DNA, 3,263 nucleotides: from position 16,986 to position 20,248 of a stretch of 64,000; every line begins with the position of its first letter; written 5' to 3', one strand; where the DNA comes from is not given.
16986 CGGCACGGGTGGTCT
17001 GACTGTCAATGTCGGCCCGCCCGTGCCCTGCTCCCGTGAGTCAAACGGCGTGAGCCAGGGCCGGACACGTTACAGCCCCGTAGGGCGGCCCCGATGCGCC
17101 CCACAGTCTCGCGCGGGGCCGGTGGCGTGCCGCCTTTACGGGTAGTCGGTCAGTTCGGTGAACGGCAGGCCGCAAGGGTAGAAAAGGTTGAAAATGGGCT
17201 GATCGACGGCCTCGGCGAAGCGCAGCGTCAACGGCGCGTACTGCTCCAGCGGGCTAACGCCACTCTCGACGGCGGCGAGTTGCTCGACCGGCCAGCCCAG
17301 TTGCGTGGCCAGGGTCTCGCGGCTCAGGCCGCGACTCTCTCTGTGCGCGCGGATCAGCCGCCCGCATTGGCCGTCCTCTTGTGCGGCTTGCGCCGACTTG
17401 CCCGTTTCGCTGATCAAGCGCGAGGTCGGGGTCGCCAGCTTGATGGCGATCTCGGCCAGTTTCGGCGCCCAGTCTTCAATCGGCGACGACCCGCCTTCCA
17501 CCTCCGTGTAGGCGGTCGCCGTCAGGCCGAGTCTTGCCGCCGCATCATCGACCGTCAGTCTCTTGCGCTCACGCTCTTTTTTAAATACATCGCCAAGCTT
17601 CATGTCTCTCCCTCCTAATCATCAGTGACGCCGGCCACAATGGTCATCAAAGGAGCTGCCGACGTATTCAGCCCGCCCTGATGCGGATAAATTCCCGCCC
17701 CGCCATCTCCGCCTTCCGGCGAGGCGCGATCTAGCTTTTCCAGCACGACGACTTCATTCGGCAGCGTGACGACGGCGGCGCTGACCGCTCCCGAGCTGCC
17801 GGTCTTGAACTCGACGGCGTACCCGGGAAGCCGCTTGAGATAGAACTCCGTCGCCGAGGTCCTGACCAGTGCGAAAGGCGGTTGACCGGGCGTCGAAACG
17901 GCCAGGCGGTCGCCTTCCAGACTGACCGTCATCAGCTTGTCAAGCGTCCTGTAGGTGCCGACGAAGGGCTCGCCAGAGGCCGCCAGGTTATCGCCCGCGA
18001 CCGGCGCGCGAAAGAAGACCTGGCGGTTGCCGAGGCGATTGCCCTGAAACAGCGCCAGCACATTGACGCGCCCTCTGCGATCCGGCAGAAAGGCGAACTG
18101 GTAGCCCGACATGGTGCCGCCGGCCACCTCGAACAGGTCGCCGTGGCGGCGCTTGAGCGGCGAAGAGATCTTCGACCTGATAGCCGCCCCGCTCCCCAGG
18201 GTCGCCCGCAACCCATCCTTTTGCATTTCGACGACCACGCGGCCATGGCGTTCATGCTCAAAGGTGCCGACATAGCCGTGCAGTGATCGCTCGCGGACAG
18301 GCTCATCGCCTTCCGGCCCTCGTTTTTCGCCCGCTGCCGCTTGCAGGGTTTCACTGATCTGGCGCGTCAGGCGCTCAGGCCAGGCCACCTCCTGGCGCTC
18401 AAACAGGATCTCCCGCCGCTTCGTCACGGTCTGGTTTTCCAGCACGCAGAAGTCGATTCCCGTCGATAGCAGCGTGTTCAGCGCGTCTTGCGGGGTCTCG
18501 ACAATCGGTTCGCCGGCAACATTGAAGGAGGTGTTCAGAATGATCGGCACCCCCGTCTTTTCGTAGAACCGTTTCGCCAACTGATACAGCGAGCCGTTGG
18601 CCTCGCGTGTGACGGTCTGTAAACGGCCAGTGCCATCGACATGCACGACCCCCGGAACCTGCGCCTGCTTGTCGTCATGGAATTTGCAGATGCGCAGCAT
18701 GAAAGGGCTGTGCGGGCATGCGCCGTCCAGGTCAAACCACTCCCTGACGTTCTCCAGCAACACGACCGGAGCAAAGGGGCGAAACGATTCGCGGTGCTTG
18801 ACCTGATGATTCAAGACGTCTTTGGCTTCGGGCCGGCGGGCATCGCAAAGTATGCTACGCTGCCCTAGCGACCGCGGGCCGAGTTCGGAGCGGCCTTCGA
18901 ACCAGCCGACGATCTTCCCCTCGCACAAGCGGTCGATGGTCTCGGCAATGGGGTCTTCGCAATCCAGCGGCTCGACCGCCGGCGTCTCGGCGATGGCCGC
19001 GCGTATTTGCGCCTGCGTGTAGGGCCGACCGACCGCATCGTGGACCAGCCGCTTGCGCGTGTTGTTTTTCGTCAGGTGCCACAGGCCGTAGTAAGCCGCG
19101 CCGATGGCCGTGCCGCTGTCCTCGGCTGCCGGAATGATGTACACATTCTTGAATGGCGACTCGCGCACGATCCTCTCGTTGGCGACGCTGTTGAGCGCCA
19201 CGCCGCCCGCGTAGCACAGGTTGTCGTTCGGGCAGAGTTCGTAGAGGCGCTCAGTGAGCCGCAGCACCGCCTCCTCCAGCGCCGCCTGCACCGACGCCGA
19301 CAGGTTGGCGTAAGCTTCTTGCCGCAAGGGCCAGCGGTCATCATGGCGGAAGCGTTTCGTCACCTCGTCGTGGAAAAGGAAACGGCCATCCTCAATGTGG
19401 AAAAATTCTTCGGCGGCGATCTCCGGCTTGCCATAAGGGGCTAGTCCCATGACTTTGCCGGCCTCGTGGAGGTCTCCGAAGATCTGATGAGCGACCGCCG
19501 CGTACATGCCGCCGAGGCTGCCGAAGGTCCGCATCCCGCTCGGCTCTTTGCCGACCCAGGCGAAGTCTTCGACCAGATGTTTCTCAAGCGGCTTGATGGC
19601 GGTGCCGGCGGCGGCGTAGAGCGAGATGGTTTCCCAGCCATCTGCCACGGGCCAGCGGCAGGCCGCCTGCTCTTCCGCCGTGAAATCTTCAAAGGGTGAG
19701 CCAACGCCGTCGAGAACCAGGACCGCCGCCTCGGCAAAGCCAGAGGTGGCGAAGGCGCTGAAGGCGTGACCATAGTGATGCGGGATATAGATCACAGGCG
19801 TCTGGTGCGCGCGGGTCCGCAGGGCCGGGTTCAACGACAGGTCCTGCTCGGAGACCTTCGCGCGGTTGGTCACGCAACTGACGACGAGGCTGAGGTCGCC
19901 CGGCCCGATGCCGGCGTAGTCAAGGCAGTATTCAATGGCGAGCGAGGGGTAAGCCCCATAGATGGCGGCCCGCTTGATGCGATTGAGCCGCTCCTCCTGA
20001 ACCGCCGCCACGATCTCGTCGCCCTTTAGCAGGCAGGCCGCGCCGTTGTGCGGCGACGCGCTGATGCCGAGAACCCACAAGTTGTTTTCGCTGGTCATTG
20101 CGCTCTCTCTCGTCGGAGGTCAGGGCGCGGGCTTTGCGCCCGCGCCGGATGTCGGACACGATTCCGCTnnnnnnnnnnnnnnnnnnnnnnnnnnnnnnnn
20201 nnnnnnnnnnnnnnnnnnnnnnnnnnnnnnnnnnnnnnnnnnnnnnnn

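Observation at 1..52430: ~52 kb hybrid PKS-NRPS lipopeptide cluster with non-collinear two-block organisation, extending beyond the window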

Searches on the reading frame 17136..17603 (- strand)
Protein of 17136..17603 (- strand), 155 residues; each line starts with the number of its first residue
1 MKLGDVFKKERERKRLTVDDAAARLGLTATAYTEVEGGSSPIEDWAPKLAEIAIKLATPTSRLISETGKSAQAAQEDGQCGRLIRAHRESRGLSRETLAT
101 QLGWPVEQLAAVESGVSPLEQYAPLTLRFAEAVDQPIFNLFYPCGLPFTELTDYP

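Call 18: search_protein_families(library=ncbifam, proteins=[window:17136-17603:-], max_evalue=0.001)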
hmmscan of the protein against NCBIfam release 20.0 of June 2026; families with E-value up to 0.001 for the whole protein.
window:17136-17603:- (155 aa): 4 families
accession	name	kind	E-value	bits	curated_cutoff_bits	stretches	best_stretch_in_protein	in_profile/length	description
TIGR03070.1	couple_hipB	subfamily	1.2e-05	25.2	71.65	0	80-115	3-38/58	type II toxin-antitoxin system Y4mF family antitoxin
TIGR00270.2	TIGR00270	equivalog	2.5e-05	24.1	110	0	82-115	78-111/159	multiprotein bridging factor aMBF1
NF041951.1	phage_RstR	subfamily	8.1e-05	22.8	80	0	1-69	1-67/108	RstR family transcriptional repressor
NF006015.0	PRK08154.1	subfamily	0.00016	21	204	0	69-117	20-68/314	anaerobic benzoate catabolism transcriptional regulator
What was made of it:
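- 17136..17603 (-): 155-aa double HTH_31-type protein. NCBIfam weak (call 18).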

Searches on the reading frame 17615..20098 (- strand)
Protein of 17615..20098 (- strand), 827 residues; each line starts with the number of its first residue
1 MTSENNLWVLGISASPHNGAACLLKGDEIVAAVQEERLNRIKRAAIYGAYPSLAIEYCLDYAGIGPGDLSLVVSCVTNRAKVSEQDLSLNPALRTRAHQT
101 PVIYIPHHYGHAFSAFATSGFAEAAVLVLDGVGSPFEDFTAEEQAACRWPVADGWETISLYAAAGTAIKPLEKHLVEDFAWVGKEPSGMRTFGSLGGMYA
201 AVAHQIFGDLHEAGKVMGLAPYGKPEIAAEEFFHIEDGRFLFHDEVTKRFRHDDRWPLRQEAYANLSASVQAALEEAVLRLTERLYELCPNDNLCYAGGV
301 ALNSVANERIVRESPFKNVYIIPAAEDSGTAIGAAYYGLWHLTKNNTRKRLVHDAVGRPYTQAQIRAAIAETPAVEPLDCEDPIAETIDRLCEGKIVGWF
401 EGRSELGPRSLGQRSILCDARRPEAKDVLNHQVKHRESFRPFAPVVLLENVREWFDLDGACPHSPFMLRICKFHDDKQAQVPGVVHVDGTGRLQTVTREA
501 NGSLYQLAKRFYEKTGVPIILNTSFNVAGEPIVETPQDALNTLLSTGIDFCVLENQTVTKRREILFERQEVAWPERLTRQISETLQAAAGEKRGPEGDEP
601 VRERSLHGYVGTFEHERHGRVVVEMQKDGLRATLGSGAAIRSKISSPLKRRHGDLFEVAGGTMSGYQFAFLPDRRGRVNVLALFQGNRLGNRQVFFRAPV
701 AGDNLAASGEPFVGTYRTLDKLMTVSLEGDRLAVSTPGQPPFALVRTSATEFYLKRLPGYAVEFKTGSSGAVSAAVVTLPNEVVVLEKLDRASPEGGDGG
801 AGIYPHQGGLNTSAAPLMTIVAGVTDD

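Call 4: search_protein_families(library=pfam, proteins=[window:17615-20098:-], max_evalue=0.00001)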
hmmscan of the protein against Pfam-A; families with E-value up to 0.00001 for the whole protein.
window:17615-20098:- (827 aa): 3 families
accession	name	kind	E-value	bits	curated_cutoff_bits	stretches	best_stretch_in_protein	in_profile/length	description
PF16861.10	Carbam_trans_C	-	4.8e-64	215.4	27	1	390-560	3-170/170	Carbamoyltransferase C-terminus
PF02543.21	Carbam_trans_N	-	1.7e-41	143.3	24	2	97-335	122-345/346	Carbamoyltransferase N-terminus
PF11954.13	DUF3471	-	2.2e-12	47.7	29.3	1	601-683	7-88/103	Domain of unknown function (DUF3471)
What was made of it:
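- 17615..20098 (-): Carbamoyltransferase with DUF3471 C-terminal extension. Pfam Carbam_trans_N/C and DUF3471 (call 4).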

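Call 18: search_protein_families(library=ncbifam, proteins=[window:17615-20098:-], max_evalue=0.001)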
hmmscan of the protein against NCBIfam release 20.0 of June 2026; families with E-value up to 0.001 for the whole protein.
window:17615-20098:- (827 aa): 2 families
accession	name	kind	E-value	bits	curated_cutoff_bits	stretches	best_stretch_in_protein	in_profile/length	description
NF041651.1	nodul_NodU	equivalog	1.3e-42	146.4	1000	1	104-530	120-527/556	nodulation protein NodU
TIGR00143.1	hypF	equivalog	0.00032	19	466.1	0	99-134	466-503/741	carbamoyltransferase HypF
